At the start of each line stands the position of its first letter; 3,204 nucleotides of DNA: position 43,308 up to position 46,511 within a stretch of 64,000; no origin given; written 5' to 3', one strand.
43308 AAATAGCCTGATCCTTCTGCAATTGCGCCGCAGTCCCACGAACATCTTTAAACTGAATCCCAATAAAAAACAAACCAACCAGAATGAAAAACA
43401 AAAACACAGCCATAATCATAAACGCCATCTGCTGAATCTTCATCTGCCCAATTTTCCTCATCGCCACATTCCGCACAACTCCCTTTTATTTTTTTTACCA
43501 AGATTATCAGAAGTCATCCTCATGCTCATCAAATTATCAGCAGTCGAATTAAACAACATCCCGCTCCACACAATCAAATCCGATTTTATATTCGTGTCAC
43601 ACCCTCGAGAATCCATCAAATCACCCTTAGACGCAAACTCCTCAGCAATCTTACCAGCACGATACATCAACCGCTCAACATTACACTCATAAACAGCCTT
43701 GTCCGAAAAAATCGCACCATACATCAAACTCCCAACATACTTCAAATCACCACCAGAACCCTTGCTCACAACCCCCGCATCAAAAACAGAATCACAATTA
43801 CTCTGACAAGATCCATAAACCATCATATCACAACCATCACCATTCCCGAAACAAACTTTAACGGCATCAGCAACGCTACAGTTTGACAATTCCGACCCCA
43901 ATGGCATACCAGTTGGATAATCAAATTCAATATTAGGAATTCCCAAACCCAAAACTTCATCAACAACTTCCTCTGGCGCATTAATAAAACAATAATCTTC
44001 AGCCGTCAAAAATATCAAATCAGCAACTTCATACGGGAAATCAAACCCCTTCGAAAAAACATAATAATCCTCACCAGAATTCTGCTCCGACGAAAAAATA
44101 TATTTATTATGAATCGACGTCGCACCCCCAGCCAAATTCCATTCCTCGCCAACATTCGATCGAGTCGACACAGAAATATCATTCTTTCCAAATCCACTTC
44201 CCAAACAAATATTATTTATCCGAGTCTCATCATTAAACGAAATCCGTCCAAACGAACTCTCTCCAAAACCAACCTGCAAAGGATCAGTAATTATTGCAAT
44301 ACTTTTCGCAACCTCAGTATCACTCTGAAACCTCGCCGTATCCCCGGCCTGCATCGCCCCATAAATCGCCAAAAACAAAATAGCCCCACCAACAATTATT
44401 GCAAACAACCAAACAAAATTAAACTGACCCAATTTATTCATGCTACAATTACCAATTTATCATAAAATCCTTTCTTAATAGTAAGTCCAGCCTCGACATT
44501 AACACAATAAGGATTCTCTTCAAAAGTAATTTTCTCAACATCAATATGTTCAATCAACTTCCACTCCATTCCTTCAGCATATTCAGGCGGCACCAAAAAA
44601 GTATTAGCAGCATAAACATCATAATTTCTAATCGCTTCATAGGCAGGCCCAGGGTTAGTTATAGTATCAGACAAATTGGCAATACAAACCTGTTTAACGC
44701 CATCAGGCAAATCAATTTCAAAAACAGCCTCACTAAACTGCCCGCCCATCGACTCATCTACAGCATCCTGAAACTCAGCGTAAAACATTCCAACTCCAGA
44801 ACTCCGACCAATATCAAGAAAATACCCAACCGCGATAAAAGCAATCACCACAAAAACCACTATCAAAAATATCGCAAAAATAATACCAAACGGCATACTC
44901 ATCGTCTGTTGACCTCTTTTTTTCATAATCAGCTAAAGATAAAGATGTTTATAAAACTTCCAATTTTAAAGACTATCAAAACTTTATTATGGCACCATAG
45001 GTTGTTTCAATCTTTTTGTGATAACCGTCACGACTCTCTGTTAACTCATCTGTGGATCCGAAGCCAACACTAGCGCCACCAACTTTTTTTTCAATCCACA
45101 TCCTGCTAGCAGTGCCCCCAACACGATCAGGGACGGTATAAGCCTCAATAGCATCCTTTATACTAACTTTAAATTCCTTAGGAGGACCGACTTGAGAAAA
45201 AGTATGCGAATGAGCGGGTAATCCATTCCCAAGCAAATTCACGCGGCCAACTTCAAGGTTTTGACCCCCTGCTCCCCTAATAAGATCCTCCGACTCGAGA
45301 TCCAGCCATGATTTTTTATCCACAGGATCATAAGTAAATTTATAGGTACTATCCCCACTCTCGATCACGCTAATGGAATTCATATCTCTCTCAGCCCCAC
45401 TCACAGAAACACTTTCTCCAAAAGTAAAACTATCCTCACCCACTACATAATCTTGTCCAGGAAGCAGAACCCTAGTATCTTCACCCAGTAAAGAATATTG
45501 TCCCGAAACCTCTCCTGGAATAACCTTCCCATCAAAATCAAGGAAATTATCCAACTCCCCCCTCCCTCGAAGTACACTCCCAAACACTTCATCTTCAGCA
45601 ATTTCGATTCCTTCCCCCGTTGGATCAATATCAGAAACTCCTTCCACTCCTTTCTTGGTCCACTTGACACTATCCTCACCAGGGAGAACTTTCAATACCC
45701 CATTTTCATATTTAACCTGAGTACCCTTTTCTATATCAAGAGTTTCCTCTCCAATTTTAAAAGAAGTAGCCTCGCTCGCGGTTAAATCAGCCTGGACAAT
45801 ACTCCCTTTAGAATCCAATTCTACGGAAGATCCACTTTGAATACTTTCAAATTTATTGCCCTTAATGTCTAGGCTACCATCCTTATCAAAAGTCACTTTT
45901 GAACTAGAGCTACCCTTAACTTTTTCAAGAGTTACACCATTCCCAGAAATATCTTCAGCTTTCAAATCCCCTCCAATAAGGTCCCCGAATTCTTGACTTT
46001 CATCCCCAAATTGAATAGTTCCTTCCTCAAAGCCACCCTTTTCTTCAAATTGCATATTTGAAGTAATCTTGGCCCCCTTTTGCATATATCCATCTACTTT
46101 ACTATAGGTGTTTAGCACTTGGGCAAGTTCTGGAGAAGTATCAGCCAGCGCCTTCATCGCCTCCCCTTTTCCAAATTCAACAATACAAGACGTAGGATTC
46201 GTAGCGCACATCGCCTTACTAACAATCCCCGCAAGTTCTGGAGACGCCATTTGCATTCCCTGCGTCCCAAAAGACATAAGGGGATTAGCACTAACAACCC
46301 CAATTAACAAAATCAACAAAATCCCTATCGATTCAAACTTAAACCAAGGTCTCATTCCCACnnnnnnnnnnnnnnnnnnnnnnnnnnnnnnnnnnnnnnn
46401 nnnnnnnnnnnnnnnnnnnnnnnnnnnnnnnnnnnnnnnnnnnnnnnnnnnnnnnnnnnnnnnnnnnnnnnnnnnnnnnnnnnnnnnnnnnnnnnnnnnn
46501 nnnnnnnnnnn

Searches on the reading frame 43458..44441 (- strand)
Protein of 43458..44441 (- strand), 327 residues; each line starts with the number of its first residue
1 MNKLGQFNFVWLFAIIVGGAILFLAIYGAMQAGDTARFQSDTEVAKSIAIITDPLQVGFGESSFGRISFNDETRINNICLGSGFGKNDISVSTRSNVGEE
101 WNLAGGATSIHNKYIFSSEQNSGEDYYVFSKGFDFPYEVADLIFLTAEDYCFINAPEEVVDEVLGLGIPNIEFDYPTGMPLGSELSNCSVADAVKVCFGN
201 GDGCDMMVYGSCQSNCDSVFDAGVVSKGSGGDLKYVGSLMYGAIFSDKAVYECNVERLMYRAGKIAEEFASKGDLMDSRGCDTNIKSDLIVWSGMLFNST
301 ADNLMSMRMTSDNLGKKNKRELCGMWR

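Call 5: search_protein_families(library=pfam, proteins=[window:43458-44441:-], max_evalue=1)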
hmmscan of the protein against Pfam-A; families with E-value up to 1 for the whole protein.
window:43458-44441:- (327 aa): 2 families
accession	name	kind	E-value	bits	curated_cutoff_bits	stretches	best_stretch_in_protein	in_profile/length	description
PF11204.13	DUF2985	-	0.01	16.3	22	1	3-33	6-37/78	Protein of unknown function (DUF2985)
PF03627.19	PapG_N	-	0.13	12.4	25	1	109-138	101-130/226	PapG carbohydrate binding domain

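Call 6: search_protein_families(library=ncbifam, proteins=[window:43458-44441:-], max_evalue=1)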
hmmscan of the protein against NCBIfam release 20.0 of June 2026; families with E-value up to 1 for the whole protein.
window:43458-44441:- (327 aa): 1 family
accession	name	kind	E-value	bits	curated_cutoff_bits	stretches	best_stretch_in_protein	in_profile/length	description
NF006063.0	PRK08207.2-1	equivalog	0.083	11.5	1074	1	127-154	3-30/518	coproporphyrinogen III oxidase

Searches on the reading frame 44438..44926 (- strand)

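Call 5: search_protein_families(library=pfam, proteins=[window:44438-44926:-], max_evalue=1)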
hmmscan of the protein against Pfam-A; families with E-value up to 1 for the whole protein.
window:44438-44926:- (162 aa): 1 family
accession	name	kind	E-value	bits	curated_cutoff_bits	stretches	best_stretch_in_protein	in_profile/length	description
PF06480.20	FtsH_ext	-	0.06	14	25.5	1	19-70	6-49/103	FtsH Extracellular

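Call 6: search_protein_families(library=ncbifam, proteins=[window:44438-44926:-], max_evalue=1)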
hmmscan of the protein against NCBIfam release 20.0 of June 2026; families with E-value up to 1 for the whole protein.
window:44438-44926:- (162 aa): 2 families
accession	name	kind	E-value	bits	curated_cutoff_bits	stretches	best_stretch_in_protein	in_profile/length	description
NF006236.0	PRK08375.1-1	equivalog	0.017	14.1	663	1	13-105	81-171/493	putative monovalent cation/H+ antiporter subunit D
NF040912.1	SGM_5486_fam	subfamily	0.93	9.4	35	0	4-32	9-35/37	SGM_5486 family transporter-associated protein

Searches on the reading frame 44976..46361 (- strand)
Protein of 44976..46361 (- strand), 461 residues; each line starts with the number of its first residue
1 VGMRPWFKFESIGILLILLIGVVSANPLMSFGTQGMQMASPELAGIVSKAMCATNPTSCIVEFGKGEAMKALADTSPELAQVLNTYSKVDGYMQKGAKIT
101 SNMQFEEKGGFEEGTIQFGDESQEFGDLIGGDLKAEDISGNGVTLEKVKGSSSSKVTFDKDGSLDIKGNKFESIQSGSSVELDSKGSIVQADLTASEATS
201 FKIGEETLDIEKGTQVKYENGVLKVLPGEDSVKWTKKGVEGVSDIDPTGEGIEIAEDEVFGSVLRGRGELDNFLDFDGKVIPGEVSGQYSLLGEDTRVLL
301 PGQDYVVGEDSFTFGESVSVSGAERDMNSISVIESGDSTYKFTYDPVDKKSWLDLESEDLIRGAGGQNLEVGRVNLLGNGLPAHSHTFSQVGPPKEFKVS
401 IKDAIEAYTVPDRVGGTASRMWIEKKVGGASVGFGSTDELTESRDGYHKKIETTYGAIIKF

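Call 5: search_protein_families(library=pfam, proteins=[window:44976-46361:-], max_evalue=1)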
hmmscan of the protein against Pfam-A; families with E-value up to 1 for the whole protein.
window:44976-46361:- (461 aa): 1 family
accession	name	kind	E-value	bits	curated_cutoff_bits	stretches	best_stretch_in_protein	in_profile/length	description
PF00630.25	Filamin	-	0.044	15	26.9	0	317-348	41-72/93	Filamin/ABP280 repeat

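Call 6: search_protein_families(library=ncbifam, proteins=[window:44976-46361:-], max_evalue=1)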
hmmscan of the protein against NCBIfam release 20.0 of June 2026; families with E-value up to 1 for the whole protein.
window:44976-46361:- (461 aa): 0 families

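Call 24: search_protein_families(library=phrogs, proteins=[window:44976-46361:-], max_evalue=0.01)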
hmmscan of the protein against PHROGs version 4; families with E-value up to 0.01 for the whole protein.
window:44976-46361:- (461 aa): 0 families
